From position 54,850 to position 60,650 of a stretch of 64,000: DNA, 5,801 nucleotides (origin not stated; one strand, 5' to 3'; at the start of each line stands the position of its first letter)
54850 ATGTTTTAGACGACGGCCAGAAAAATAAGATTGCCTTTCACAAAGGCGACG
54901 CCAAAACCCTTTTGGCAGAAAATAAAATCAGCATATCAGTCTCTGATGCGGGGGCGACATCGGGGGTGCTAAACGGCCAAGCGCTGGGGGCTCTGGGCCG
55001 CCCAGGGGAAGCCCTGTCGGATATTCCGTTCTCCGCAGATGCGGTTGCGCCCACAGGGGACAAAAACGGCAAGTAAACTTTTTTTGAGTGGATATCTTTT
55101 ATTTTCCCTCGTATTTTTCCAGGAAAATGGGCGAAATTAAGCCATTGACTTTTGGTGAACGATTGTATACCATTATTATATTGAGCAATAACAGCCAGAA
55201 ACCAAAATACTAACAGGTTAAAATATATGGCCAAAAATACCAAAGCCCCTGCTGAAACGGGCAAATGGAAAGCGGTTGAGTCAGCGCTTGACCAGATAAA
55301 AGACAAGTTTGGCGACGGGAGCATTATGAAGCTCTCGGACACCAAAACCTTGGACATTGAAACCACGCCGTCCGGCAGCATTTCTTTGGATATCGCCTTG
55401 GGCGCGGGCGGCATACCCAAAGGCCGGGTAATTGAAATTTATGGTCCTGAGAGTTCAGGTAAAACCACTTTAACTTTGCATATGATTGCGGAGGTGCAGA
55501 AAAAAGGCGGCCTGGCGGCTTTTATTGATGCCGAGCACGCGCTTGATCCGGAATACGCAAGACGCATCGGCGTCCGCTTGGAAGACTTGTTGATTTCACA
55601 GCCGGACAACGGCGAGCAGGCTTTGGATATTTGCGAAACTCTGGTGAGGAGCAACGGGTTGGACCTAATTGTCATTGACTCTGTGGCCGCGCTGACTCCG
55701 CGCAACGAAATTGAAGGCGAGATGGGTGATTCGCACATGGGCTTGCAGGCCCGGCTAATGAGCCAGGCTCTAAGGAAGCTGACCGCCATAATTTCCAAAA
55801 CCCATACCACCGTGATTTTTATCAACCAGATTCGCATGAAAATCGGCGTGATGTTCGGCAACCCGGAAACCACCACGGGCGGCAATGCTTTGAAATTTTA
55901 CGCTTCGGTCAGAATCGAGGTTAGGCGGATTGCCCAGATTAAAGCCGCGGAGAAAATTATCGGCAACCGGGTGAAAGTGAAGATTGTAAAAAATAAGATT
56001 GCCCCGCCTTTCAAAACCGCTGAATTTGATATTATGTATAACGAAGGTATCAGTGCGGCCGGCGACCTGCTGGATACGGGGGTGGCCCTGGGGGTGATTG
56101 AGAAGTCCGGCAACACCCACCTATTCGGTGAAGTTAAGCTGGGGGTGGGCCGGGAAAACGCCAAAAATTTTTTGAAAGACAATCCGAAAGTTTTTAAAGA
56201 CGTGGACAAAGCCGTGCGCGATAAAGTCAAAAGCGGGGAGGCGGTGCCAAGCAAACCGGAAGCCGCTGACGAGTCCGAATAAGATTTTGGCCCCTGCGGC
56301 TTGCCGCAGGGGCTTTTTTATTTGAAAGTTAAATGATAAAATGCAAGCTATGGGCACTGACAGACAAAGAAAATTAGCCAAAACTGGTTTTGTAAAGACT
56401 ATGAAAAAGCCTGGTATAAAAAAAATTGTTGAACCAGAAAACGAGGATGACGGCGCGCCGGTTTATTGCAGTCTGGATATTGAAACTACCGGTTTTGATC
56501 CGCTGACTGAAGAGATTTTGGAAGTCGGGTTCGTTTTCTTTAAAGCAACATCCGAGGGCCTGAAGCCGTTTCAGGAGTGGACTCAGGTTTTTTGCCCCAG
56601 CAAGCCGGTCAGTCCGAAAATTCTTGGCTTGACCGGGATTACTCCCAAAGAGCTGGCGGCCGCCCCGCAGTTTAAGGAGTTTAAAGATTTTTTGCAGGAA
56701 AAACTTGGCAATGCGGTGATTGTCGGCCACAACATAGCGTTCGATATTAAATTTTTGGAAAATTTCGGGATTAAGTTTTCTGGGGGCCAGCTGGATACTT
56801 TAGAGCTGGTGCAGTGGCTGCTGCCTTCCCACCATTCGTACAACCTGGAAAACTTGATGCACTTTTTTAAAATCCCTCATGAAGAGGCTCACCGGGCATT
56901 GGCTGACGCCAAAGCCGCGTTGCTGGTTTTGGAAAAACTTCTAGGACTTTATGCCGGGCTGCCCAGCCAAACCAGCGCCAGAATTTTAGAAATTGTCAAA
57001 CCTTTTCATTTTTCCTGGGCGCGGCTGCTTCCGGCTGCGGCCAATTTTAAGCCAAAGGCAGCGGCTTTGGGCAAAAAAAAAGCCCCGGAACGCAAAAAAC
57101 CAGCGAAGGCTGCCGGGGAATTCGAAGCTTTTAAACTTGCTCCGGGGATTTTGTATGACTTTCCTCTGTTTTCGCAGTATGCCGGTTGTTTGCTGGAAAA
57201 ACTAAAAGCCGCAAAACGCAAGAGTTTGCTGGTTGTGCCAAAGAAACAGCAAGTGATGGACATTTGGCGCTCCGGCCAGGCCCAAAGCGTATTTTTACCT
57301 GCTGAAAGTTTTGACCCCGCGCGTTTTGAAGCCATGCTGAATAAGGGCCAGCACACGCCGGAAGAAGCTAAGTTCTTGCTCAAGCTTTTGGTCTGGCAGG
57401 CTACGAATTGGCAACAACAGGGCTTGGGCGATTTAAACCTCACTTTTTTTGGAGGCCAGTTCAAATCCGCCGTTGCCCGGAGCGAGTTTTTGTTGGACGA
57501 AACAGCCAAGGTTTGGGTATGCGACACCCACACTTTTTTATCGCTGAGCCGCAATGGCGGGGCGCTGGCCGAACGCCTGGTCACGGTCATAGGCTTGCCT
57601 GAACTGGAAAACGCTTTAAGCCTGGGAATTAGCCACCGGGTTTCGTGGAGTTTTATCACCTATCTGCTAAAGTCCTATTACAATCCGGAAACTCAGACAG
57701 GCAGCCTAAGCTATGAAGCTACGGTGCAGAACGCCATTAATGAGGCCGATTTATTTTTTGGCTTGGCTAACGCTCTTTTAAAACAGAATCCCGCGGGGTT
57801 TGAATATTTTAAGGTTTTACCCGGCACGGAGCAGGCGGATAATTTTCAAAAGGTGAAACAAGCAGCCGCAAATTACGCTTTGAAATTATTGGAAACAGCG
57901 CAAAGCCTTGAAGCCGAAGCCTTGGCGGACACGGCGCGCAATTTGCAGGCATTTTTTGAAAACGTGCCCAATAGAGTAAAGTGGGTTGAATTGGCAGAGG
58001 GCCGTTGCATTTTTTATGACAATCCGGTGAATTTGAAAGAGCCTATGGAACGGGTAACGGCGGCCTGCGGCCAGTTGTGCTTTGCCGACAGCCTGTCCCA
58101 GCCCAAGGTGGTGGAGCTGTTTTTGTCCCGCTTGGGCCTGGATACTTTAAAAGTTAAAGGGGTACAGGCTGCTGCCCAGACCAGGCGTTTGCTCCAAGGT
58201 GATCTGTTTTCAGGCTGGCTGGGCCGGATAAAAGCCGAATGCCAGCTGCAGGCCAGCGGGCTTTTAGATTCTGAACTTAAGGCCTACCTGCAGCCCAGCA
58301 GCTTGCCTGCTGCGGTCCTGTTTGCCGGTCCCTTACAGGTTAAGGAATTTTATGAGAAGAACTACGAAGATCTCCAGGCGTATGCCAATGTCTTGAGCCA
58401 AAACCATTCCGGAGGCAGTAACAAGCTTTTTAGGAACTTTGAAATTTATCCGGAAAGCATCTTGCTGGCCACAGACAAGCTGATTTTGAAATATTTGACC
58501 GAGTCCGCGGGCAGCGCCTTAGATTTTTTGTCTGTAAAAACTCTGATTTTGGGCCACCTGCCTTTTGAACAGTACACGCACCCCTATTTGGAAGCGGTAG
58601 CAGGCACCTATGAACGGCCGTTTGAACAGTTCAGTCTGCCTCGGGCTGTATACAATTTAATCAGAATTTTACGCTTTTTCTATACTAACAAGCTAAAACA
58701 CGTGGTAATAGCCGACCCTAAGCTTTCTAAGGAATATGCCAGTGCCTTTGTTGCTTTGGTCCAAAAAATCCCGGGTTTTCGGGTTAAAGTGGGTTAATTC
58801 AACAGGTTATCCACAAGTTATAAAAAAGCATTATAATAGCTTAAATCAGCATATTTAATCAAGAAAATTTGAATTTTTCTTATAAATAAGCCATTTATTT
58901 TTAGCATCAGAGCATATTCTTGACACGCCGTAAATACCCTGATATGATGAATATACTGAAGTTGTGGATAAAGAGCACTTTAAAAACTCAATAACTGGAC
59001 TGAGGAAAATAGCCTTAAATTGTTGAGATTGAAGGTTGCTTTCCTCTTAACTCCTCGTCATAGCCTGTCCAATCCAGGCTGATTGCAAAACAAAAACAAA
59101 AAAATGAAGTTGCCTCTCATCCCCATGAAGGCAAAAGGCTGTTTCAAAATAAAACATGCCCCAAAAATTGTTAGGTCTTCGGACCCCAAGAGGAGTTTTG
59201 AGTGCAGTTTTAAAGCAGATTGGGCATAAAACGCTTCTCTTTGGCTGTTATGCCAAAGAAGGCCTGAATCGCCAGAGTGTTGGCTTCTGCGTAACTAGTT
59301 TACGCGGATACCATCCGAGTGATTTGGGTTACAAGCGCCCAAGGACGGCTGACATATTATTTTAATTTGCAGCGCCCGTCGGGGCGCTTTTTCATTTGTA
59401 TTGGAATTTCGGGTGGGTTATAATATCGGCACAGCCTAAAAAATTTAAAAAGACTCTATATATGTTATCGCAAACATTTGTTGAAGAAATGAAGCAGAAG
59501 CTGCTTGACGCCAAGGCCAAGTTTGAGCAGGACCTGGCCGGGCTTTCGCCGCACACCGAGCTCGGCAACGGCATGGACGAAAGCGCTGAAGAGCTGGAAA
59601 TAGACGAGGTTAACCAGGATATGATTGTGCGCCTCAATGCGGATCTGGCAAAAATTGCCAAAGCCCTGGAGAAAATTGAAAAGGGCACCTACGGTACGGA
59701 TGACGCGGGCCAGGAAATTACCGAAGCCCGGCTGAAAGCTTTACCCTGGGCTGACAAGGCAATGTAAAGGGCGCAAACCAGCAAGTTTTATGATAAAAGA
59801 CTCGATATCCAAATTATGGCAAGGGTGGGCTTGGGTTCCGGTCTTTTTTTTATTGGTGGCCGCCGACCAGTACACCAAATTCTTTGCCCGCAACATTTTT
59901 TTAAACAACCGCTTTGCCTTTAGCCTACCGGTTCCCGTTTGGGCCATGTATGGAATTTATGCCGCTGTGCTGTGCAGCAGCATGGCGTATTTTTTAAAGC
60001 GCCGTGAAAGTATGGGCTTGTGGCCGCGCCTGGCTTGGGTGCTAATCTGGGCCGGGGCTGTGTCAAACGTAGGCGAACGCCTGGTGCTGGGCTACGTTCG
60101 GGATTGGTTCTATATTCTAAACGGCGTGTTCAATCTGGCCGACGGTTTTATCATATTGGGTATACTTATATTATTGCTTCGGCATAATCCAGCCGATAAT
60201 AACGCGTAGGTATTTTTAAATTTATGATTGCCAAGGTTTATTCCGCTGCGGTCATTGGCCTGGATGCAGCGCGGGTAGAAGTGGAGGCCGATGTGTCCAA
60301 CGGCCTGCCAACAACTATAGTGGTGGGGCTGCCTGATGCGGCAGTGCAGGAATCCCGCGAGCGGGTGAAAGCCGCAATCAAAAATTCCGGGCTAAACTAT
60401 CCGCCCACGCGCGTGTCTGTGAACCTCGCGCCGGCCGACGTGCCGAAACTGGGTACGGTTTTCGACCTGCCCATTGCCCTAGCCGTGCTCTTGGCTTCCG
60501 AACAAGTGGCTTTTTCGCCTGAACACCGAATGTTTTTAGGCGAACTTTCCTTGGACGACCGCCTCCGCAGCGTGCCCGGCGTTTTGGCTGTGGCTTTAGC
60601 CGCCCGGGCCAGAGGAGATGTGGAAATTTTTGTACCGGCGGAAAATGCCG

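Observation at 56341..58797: DinG-like protein next to recA with an intact DEDDh exonuclease but a degenerate helicase ATPase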

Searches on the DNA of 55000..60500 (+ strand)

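Call 21: search_rna_families(source=window, start=55000, end=60500, threshold=gathering)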
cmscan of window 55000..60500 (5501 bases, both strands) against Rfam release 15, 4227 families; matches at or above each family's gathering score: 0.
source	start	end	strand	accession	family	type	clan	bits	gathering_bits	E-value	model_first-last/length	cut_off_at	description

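Call 25: search_rna_families(source=window, start=58750, end=59450, threshold=evalue, max_evalue=1)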
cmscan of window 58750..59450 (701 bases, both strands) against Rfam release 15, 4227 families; matches with E-value up to 1: 1.
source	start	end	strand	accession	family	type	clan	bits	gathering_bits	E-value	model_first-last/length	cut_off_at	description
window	58984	59069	-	RF02626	WsnRNA59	Gene; sRNA;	-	18.2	49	0.69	1-89/89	no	Wolbachia sRNA 59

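Call 55: search_rna_families(sources=[L005, L006, L009, L012, L016, L022, L025, L036, L040, L049], threshold=gathering)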
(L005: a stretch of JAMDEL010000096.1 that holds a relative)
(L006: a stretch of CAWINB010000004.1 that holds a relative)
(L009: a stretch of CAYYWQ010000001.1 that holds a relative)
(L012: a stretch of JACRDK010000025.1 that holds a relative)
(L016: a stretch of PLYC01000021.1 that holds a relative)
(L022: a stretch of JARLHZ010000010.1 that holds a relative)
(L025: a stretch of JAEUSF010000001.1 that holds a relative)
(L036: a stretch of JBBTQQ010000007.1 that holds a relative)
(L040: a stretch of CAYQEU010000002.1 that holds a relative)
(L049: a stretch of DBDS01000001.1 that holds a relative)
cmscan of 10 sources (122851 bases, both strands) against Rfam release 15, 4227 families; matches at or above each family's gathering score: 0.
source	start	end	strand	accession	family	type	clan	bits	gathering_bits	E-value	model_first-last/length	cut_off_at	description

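Call 62: search_rna_families(source=L007, start=7600, end=8200, threshold=evalue, max_evalue=10)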
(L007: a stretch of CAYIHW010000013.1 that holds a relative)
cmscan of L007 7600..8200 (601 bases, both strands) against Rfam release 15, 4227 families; matches with E-value up to 10: 7.
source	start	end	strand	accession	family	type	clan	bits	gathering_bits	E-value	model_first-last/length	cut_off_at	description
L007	7673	7718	-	RF03901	mir-BART18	Gene; miRNA;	-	18.8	98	0.83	19-64/83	no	mir-BART18 microRNA precursor family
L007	8105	8143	-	RF01425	snoR121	Gene; snRNA; snoRNA; CD-box;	-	18.5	50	0.86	1-88/88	no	small nucleolar RNA snoR121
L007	7884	7920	+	RF01376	CRISPR-DR63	Gene; CRISPR;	CL00015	17.9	37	5.1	1-37/37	no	CRISPR RNA direct repeat element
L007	7733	7816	-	RF00063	SscA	Gene;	-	16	60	7.9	1-96/96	no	SscA RNA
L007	8101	8198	-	RF02503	Atu_C9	Gene; sRNA;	-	15.8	40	0.06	119-192/192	no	Rhizobiales sRNA Atu_C9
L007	8098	8190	-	RF00303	snoR86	Gene; snRNA; snoRNA; HACA-box;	-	14.7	40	5.1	1-123/123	no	Small nucleolar RNA snoR86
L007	7712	7735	+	RF00066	U7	Gene; snRNA;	-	11.9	34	8.6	1-62/62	no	U7 small nuclear RNA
